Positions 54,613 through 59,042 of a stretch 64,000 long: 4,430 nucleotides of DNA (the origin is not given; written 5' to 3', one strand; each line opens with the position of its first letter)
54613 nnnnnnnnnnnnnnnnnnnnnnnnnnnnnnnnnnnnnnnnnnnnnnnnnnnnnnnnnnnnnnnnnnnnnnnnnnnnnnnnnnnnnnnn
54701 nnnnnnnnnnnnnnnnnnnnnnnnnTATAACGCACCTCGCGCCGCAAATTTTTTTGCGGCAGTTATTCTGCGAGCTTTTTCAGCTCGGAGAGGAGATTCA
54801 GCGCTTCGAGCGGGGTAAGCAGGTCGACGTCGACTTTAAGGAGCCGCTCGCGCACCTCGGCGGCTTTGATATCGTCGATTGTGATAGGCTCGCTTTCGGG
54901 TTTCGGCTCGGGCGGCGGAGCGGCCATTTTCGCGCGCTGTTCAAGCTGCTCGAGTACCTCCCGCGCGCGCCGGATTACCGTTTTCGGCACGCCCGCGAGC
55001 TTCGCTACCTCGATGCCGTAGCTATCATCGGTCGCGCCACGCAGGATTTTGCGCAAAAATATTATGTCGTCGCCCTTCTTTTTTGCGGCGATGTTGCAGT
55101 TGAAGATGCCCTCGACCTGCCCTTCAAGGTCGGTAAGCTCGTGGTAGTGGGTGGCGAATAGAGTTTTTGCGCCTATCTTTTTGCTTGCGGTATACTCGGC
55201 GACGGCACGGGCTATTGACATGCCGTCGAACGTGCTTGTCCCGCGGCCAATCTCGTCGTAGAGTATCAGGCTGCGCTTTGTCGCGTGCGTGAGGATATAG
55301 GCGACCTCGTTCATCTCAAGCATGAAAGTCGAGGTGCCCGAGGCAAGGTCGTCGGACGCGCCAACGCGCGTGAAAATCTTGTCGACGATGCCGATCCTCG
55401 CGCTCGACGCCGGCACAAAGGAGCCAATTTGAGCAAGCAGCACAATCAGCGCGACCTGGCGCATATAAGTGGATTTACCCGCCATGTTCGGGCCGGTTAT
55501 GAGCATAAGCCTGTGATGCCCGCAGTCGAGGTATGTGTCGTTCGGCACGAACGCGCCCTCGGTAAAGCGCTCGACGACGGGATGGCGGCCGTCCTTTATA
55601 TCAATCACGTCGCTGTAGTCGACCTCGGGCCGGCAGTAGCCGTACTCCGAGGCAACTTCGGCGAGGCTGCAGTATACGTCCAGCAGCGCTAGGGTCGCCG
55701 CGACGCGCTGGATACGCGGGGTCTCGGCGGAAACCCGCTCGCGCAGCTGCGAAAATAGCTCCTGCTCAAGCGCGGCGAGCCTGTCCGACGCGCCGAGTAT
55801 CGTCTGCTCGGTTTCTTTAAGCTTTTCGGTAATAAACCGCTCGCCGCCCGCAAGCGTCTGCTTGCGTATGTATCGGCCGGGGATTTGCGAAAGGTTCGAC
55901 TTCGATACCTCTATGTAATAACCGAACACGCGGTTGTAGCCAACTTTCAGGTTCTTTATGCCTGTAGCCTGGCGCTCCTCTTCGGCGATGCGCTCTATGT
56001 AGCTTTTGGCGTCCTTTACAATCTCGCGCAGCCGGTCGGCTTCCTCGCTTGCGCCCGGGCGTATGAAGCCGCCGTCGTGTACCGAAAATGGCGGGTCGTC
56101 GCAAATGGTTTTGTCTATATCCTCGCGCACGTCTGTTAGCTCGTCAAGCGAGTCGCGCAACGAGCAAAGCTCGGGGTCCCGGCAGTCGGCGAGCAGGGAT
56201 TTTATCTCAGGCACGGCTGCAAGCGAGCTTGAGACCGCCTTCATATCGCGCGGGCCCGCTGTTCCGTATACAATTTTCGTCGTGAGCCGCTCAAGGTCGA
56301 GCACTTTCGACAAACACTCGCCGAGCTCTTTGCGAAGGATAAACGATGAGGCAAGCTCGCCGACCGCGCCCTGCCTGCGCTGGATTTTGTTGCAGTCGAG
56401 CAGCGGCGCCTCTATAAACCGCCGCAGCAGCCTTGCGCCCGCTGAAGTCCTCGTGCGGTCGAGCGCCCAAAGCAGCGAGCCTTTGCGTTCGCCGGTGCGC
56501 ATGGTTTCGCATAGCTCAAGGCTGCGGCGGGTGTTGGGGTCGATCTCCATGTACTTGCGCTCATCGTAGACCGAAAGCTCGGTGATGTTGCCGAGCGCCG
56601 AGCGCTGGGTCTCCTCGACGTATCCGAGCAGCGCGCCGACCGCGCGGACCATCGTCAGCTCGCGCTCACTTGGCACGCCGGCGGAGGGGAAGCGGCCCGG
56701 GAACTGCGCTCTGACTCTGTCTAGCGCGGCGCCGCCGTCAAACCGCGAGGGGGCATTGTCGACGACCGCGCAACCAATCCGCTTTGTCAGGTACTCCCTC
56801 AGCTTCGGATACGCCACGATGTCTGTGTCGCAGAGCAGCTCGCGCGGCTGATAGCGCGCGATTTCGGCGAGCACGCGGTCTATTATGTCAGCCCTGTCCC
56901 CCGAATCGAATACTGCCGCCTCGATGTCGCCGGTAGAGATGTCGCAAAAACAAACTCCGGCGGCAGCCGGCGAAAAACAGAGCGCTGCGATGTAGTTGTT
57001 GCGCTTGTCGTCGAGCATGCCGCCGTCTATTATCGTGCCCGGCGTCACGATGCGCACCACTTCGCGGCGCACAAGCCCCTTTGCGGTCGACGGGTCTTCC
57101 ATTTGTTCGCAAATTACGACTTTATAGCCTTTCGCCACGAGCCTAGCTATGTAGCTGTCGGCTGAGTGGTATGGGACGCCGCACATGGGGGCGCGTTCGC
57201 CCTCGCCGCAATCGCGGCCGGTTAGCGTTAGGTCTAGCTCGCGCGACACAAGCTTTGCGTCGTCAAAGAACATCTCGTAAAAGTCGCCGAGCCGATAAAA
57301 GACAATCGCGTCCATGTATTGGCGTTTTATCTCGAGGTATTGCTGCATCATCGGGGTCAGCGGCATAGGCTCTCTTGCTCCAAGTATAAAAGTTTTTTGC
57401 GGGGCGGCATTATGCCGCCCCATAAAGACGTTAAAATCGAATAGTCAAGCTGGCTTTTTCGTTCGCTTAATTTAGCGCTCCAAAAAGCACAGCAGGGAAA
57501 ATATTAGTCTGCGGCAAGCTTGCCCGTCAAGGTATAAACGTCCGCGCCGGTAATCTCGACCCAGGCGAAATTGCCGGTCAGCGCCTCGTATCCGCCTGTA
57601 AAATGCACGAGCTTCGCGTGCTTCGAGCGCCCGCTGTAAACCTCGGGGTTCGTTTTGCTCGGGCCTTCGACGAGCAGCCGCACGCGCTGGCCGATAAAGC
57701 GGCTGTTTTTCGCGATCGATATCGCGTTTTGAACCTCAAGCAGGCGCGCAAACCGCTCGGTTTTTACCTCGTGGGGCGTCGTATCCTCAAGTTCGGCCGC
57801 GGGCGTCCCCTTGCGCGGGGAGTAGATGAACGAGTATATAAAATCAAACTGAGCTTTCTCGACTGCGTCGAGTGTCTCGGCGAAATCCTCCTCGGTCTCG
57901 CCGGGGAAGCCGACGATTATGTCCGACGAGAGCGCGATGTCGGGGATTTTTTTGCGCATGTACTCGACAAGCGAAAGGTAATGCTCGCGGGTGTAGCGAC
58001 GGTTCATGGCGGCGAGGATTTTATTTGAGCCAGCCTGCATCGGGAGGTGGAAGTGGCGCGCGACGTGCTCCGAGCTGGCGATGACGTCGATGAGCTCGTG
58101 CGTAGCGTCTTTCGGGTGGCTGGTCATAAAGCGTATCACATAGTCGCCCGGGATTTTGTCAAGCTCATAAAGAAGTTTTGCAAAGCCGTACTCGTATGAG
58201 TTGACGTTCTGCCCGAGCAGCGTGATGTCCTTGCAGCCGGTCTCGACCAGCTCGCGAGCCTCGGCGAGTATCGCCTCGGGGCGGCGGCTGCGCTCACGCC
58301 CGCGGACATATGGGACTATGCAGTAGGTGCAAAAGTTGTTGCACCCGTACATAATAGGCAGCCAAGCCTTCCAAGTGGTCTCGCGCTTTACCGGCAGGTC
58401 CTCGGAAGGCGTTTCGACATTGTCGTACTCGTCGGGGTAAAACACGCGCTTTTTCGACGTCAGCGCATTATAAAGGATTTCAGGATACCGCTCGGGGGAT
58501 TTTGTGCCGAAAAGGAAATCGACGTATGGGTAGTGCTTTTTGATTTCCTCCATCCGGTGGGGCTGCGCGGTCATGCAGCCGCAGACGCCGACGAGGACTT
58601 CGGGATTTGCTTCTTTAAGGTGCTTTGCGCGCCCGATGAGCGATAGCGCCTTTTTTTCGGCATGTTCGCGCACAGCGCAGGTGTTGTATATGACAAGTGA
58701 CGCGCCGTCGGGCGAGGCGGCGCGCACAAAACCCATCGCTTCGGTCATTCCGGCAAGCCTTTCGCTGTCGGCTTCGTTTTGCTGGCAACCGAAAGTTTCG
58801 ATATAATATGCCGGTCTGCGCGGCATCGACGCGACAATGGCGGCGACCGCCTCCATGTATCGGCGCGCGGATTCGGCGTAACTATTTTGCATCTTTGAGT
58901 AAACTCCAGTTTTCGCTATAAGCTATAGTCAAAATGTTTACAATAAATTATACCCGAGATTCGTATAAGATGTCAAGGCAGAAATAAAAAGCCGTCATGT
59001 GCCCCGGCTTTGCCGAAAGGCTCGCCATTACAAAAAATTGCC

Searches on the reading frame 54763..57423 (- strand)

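Call 7: search_protein_families(library=pfam, proteins=[window:54763-57423:-], max_evalue=0.0001)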
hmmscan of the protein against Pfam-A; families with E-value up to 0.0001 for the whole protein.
window:54763-57423:- (886 aa): 5 families
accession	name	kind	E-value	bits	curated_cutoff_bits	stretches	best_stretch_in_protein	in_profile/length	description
PF00488.27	MutS_V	-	7.7e-84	280.8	30.2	1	640-828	1-188/188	MutS domain V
PF05192.23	MutS_III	-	8.7e-53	180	34.1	1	297-588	1-194/194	MutS domain III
PF01624.25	MutS_I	-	1.2e-48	164.4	20.6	1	23-133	1-111/113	MutS domain I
PF05190.23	MutS_IV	-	6.3e-27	94.1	22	1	458-547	2-91/92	MutS family domain IV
PF05188.22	MutS_II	-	2.3e-16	60.8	25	1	143-280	1-132/133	MutS domain II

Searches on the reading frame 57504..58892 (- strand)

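Call 7: search_protein_families(library=pfam, proteins=[window:57504-58892:-], max_evalue=0.0001)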
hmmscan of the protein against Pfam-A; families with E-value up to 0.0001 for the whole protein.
window:57504-58892:- (462 aa): 3 families
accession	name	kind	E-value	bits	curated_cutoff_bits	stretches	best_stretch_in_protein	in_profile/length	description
PF04055.27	Radical_SAM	-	4.4e-31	108.7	29.5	1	179-343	2-165/166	Radical SAM superfamily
PF00919.26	UPF0004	-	1.2e-25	89.8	27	1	29-129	2-98/98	Uncharacterized protein family UPF0004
PF18693.7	TRAM_2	-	6.3e-05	23.5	27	0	400-458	1-61/63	TRAM domain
